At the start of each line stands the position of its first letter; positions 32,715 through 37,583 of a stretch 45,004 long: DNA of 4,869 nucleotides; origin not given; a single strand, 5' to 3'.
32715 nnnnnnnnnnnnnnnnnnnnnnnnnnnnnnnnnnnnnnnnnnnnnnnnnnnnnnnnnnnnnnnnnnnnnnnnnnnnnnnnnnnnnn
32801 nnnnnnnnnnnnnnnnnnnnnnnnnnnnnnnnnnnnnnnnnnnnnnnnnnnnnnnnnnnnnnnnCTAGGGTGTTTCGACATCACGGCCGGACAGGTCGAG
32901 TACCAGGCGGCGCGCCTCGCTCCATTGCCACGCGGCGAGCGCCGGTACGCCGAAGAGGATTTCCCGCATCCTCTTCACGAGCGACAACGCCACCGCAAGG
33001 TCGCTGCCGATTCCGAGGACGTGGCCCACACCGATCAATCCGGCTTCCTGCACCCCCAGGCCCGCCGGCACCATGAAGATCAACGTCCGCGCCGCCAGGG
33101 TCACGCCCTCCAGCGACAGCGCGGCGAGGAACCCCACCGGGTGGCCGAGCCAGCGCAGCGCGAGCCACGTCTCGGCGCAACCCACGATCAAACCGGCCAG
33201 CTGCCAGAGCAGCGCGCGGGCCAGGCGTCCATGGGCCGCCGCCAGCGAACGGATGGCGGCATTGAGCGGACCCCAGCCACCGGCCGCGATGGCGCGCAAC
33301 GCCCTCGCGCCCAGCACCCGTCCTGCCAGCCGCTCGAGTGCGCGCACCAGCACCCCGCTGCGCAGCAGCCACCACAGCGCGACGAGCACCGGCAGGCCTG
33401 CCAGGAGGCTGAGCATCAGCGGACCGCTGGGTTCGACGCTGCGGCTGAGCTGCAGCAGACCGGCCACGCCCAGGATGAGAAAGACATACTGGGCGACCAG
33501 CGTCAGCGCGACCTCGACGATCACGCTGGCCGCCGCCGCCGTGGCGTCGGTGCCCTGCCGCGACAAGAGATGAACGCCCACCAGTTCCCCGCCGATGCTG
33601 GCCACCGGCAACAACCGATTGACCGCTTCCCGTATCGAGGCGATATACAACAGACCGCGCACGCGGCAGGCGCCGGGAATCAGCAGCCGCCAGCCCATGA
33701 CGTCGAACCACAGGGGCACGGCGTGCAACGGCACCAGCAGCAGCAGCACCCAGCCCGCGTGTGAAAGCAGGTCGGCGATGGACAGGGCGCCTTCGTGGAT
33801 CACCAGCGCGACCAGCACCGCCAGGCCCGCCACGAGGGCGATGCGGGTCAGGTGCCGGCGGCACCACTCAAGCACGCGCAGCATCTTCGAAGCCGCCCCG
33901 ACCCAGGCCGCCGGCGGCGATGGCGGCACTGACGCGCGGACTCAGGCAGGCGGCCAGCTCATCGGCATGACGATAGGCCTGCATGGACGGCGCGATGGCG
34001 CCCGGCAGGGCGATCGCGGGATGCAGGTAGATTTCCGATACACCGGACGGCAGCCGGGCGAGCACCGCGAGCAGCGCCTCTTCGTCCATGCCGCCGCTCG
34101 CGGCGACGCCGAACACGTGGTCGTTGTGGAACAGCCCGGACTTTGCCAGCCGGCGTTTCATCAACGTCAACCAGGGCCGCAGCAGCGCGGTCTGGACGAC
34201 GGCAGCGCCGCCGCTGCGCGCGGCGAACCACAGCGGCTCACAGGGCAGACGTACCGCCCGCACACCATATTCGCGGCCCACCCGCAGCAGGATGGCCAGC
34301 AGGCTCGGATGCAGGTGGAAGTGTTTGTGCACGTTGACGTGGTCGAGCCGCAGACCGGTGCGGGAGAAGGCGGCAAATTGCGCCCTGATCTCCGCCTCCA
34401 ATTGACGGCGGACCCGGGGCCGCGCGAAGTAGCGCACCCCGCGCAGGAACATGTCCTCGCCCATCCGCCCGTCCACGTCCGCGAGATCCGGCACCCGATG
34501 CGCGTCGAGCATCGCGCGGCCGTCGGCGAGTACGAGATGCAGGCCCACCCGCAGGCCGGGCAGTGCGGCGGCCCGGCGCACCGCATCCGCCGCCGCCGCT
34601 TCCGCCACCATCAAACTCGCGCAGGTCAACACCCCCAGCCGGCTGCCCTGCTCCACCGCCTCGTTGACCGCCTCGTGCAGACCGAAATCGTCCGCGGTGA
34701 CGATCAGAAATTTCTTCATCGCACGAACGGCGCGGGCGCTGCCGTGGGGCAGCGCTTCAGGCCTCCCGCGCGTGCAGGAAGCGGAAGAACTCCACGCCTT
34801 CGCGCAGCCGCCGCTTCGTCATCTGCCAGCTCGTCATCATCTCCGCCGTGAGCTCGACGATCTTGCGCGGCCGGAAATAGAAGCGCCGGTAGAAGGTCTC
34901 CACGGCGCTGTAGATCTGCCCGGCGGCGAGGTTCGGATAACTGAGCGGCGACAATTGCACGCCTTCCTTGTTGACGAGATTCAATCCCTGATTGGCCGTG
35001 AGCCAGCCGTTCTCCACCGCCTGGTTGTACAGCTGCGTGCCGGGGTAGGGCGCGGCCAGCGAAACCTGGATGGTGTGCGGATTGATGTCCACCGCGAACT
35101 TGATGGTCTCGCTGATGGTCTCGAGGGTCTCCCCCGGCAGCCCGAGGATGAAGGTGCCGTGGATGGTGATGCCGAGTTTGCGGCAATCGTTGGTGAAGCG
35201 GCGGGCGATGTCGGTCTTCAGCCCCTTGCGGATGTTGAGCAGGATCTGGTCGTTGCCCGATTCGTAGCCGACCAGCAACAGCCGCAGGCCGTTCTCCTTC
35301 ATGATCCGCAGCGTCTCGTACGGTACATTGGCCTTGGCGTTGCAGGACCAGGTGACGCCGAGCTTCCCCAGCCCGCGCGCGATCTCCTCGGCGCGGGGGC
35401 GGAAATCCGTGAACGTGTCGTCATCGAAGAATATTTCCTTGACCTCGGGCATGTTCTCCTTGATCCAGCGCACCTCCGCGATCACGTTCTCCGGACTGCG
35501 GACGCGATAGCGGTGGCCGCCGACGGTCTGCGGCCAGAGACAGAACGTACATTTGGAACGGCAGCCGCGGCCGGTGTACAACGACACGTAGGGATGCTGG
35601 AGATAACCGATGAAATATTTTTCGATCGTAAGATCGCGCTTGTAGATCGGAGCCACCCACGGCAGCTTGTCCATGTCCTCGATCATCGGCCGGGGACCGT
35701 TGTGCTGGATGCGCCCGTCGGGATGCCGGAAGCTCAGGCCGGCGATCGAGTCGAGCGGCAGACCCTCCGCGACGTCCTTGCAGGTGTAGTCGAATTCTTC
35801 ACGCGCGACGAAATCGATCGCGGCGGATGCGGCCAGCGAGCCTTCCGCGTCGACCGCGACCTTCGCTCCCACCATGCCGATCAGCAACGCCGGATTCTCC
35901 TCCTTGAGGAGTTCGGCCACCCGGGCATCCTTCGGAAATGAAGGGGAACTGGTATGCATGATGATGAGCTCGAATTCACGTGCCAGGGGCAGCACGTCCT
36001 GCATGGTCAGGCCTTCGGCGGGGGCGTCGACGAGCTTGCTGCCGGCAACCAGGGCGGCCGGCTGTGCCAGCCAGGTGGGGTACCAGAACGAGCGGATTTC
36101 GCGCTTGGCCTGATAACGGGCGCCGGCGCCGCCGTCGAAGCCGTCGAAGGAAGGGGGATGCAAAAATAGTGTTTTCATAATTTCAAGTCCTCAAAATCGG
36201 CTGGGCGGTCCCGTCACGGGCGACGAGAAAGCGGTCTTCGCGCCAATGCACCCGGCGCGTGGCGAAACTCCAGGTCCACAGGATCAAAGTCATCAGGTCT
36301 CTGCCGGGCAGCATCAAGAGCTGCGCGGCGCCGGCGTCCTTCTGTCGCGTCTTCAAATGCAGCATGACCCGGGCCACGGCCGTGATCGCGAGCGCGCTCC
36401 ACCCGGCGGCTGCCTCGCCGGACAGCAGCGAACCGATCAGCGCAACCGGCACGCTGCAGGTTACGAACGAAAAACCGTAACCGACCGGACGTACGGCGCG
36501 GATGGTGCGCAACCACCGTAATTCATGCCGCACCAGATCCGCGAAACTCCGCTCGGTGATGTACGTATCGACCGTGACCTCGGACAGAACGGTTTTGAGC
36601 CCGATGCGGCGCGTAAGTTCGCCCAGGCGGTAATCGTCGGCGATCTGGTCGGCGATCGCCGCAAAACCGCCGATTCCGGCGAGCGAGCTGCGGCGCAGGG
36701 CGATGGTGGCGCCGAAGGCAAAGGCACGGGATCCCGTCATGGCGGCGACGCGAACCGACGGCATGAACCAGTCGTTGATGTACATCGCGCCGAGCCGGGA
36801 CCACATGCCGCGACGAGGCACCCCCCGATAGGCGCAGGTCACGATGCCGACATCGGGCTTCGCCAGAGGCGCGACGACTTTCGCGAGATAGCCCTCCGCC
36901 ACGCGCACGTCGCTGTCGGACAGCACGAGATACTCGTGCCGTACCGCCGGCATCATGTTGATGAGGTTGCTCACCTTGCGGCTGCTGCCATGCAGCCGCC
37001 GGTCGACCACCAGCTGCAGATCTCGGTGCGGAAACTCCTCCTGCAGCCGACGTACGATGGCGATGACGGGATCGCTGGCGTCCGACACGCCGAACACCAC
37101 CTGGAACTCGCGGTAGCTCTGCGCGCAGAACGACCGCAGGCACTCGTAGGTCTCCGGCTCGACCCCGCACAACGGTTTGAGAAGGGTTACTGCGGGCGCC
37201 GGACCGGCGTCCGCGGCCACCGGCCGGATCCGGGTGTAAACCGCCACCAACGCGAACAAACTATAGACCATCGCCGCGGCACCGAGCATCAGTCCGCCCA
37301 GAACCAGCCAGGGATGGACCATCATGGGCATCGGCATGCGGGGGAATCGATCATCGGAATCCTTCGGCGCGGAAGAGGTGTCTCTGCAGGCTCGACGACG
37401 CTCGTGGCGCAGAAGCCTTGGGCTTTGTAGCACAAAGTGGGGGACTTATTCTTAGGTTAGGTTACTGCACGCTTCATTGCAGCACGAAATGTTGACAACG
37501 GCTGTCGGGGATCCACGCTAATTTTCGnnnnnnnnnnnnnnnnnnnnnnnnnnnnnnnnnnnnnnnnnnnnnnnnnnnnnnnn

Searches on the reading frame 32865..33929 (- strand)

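Call 9: search_protein_families(library=pfam, proteins=[window:32865-33929:-], max_evalue=0.001)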
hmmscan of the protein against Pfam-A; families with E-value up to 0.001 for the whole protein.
window:32865-33929:- (354 aa): 1 family
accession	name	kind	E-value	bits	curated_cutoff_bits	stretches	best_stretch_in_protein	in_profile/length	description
PF03706.18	LPG_synthase_TM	-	1.1e-20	74.7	33.4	1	31-326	6-297/302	Lysylphosphatidylglycerol synthase TM region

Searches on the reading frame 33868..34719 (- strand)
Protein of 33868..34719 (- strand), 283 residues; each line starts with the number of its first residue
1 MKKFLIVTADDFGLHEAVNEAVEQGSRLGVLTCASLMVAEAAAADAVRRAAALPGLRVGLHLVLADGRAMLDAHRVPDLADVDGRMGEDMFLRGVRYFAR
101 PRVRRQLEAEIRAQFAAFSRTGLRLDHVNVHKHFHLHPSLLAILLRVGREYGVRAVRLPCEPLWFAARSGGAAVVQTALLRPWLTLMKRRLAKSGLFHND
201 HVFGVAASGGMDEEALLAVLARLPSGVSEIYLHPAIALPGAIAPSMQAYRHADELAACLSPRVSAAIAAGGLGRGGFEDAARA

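Call 9: search_protein_families(library=pfam, proteins=[window:33868-34719:-], max_evalue=0.001)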
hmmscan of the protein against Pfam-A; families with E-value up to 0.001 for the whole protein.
window:33868-34719:- (283 aa): 1 family
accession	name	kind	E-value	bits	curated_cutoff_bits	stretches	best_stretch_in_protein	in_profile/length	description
PF04794.17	YdjC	-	3.2e-67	227.6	29.7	1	5-268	2-265/266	YdjC-like protein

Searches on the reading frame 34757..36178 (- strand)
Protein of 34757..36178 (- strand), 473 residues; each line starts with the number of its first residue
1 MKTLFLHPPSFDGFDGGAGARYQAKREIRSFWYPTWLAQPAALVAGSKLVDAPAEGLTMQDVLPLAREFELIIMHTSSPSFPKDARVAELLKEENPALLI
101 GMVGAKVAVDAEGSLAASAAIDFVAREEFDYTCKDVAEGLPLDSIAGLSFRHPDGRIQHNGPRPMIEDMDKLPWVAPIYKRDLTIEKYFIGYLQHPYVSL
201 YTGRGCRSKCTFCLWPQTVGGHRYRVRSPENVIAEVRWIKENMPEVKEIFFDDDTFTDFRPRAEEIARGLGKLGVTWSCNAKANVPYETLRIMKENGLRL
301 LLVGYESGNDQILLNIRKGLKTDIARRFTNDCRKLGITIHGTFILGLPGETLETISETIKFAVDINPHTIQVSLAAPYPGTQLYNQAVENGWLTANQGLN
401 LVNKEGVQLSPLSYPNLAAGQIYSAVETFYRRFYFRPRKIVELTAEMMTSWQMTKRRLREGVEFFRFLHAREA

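Call 9: search_protein_families(library=pfam, proteins=[window:34757-36178:-], max_evalue=0.001)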
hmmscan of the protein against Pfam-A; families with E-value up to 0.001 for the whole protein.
window:34757-36178:- (473 aa): 2 families
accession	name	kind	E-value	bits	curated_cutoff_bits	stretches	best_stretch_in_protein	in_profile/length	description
PF04055.27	Radical_SAM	-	1.5e-22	80.9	29.5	1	201-362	2-166/166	Radical SAM superfamily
PF02310.24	B12-binding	-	0.00032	20.9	32.1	1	28-136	8-120/121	B12 binding domain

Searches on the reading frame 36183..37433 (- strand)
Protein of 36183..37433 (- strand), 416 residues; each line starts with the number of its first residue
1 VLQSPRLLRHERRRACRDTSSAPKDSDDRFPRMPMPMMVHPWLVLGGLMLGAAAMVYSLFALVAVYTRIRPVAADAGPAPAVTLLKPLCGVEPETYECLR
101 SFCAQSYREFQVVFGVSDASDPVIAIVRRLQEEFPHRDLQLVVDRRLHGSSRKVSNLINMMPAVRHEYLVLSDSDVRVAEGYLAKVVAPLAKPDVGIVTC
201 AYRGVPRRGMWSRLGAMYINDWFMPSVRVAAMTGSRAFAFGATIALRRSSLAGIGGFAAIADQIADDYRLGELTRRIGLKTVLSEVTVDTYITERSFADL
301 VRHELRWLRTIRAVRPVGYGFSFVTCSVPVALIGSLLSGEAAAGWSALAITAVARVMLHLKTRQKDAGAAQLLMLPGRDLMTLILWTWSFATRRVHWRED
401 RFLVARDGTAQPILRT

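Call 9: search_protein_families(library=pfam, proteins=[window:36183-37433:-], max_evalue=0.001)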
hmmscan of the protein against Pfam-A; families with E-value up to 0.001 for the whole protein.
window:36183-37433:- (416 aa): 4 families
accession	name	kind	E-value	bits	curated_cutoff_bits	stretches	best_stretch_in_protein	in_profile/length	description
PF13506.12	Glyco_transf_21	-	3.3e-44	150.9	21.7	1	135-308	1-173/174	Glycosyl transferase family 21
PF13641.12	Glyco_tranf_2_3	-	6e-26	92.3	27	1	97-310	18-230/230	Glycosyltransferase like family 2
PF13632.12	Glyco_trans_2_3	-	3.3e-18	66.7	27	1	170-357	3-197/198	Glycosyl transferase family group 2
PF00535.33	Glycos_transf_2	-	2.1e-10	41.2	23.3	1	91-251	9-164/168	Glycosyl transferase family 2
